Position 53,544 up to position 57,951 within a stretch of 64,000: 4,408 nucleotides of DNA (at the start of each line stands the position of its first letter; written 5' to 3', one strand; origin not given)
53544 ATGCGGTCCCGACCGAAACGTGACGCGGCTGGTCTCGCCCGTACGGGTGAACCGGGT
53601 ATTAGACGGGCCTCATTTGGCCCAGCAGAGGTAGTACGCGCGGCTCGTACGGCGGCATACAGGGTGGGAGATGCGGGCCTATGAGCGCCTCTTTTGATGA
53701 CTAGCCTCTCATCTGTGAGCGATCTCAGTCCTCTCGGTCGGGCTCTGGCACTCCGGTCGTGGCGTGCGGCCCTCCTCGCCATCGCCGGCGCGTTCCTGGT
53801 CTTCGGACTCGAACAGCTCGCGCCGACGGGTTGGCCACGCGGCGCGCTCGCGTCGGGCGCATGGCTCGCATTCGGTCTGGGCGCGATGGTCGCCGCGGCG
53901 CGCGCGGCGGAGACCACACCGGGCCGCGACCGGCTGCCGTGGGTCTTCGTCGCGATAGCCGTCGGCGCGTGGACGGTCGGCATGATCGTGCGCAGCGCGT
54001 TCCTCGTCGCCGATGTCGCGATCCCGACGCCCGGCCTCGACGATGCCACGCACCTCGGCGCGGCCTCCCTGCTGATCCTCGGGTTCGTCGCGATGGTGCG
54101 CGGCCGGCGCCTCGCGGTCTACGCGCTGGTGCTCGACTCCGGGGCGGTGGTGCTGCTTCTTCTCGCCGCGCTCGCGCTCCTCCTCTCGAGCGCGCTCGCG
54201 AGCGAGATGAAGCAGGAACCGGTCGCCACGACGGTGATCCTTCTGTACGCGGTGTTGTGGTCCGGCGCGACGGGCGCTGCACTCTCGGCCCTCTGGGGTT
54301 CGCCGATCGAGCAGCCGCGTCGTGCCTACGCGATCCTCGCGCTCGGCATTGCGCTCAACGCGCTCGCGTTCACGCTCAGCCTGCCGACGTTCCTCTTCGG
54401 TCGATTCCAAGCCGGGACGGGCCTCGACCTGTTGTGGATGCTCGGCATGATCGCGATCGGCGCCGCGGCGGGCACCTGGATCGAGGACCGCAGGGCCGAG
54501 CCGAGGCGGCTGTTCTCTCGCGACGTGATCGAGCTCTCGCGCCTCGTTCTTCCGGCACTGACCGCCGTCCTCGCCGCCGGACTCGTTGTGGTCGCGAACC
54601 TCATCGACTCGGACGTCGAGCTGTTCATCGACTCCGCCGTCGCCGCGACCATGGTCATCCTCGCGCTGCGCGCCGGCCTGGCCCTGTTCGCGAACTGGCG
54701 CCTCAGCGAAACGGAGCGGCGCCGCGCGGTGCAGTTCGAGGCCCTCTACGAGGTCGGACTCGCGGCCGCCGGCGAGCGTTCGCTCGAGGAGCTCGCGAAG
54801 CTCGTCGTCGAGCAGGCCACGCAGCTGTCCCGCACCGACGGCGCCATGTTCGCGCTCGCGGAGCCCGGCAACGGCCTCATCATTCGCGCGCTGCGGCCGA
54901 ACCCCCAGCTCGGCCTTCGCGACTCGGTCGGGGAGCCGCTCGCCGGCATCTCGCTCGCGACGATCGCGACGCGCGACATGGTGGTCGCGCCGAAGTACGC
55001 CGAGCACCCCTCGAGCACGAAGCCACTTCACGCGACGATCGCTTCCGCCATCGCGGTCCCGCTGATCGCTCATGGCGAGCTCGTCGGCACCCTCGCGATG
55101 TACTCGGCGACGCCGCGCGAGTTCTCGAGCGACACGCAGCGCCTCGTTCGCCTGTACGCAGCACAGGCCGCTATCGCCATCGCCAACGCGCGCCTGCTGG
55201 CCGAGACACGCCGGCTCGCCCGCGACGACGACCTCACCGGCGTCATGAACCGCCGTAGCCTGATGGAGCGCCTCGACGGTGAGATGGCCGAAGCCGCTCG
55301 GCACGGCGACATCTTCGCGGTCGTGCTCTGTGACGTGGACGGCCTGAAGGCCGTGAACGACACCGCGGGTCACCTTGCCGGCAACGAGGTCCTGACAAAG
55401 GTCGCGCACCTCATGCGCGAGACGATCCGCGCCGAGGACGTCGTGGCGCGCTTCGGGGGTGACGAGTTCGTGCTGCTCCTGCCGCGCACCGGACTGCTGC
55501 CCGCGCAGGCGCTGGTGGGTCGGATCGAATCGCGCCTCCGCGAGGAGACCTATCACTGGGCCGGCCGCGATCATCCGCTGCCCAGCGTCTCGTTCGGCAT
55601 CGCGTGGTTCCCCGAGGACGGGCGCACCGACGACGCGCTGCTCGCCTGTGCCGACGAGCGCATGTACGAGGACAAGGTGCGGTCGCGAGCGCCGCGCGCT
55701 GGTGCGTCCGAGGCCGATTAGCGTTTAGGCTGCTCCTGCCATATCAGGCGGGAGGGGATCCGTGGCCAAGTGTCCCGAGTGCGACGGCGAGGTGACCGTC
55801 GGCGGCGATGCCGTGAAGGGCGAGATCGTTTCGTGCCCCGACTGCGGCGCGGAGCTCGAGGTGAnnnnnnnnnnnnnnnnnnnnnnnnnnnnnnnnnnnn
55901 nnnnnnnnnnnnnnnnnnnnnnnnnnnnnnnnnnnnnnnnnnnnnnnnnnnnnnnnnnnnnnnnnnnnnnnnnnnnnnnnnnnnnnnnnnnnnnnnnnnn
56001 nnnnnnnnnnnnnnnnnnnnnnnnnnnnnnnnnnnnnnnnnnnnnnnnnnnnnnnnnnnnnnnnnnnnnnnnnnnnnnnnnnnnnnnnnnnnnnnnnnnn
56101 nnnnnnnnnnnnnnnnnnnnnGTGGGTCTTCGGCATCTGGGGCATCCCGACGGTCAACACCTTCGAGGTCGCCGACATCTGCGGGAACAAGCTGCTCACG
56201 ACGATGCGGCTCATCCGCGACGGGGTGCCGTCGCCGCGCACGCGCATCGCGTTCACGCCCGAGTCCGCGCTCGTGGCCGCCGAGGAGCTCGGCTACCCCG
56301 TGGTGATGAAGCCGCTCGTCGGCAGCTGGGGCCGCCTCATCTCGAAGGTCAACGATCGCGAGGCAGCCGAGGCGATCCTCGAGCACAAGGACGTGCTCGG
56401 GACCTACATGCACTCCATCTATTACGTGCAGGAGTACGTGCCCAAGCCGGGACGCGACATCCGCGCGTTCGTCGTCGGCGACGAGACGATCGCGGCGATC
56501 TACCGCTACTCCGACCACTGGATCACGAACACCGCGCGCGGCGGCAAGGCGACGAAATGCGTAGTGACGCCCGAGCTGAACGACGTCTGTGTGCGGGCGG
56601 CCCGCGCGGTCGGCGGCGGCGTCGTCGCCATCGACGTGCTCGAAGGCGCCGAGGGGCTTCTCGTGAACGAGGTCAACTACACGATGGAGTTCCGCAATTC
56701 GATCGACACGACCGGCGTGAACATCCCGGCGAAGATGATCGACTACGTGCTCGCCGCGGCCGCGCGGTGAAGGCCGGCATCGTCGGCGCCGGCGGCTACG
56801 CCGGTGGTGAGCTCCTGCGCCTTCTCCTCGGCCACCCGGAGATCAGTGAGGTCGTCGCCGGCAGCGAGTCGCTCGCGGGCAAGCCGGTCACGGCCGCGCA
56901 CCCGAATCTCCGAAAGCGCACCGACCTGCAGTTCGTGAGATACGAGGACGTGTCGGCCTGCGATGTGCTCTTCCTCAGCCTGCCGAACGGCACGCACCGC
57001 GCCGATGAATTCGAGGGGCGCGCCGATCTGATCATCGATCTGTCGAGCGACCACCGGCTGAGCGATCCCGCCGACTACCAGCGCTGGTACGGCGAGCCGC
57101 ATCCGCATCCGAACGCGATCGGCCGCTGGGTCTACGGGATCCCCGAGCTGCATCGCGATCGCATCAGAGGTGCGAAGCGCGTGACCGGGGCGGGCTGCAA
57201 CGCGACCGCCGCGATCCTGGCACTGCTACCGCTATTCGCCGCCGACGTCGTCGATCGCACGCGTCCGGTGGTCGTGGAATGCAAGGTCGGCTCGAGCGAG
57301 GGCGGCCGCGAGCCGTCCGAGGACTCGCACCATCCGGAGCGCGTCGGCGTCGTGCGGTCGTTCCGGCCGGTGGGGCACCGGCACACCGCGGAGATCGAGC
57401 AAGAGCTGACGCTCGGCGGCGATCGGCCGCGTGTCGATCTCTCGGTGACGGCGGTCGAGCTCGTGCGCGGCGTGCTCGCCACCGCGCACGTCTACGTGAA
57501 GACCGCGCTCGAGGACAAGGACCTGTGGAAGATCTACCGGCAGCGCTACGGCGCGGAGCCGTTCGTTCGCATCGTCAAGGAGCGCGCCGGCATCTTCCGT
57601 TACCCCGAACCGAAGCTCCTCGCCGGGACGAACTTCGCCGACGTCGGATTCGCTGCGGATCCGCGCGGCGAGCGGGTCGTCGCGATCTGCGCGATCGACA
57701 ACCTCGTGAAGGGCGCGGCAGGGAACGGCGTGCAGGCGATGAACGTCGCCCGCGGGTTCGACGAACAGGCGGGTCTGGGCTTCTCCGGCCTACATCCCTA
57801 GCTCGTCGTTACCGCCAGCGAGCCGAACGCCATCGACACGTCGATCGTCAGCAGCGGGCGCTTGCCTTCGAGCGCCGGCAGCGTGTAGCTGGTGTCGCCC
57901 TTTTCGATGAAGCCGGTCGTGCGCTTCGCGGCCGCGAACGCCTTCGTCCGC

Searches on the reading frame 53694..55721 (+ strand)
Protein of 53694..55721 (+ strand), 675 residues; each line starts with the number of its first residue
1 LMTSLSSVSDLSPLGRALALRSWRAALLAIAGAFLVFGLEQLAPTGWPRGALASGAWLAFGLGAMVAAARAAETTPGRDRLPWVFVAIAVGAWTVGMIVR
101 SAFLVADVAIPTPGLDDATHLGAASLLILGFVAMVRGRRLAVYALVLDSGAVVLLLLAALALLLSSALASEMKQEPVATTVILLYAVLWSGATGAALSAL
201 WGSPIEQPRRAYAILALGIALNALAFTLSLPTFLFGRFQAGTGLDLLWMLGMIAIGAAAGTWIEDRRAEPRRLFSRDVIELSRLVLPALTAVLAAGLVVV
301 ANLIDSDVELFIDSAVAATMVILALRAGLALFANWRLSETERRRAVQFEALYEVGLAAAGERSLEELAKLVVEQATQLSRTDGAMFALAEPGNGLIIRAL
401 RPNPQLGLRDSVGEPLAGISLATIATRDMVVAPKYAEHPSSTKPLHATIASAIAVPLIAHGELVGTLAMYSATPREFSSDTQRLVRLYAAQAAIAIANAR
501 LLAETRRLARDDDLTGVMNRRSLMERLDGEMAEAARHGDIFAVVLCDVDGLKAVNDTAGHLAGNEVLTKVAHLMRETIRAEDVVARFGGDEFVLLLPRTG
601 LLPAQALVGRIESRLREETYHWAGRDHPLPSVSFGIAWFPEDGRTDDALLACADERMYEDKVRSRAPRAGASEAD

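Call 50: search_protein_families(library=pfam, proteins=[window:53694-55721:+], max_evalue=0.0001)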
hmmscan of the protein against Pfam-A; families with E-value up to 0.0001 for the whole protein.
window:53694-55721:+ (675 aa): 4 families
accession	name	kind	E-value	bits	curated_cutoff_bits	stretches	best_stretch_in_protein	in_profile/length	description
PF00990.26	GGDEF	-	1.1e-38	133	23.8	1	512-664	4-158/161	Diguanylate cyclase, GGDEF domain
PF13185.12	GAF_2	-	9.8e-18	65.1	28.6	1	361-497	1-136/136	GAF domain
PF01590.32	GAF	-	8.8e-16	59.1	22.4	1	364-496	2-133/133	GAF domain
PF13492.12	GAF_3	-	3.9e-11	43.9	27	1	363-498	1-129/129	GAF domain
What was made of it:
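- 53694..55721 (+): GAF-GGDEF diguanylate cyclase; a plausible source of the ligand encoded in the same window. Pfam GGDEF 133 bits (call 50).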

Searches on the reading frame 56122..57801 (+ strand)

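Call 50: search_protein_families(library=pfam, proteins=[window:56122-57801:+], max_evalue=0.0001)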
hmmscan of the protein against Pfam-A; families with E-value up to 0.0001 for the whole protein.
window:56122-57801:+ (559 aa): 3 families
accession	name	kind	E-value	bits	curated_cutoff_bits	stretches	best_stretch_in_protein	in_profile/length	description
PF22698.1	Semialdhyde_dhC_1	-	2e-43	148.5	27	1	359-527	1-165/165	Semialdehyde dehydrogenase, dimerisation domain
PF01118.30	Semialdhyde_dh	-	2.8e-24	86.3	26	1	217-350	1-120/121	Semialdehyde dehydrogenase, NAD binding domain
PF02774.23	Semialdhyde_dhC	-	7.4e-10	39.7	26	1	383-530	14-184/184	Semialdehyde dehydrogenase, dimerisation domain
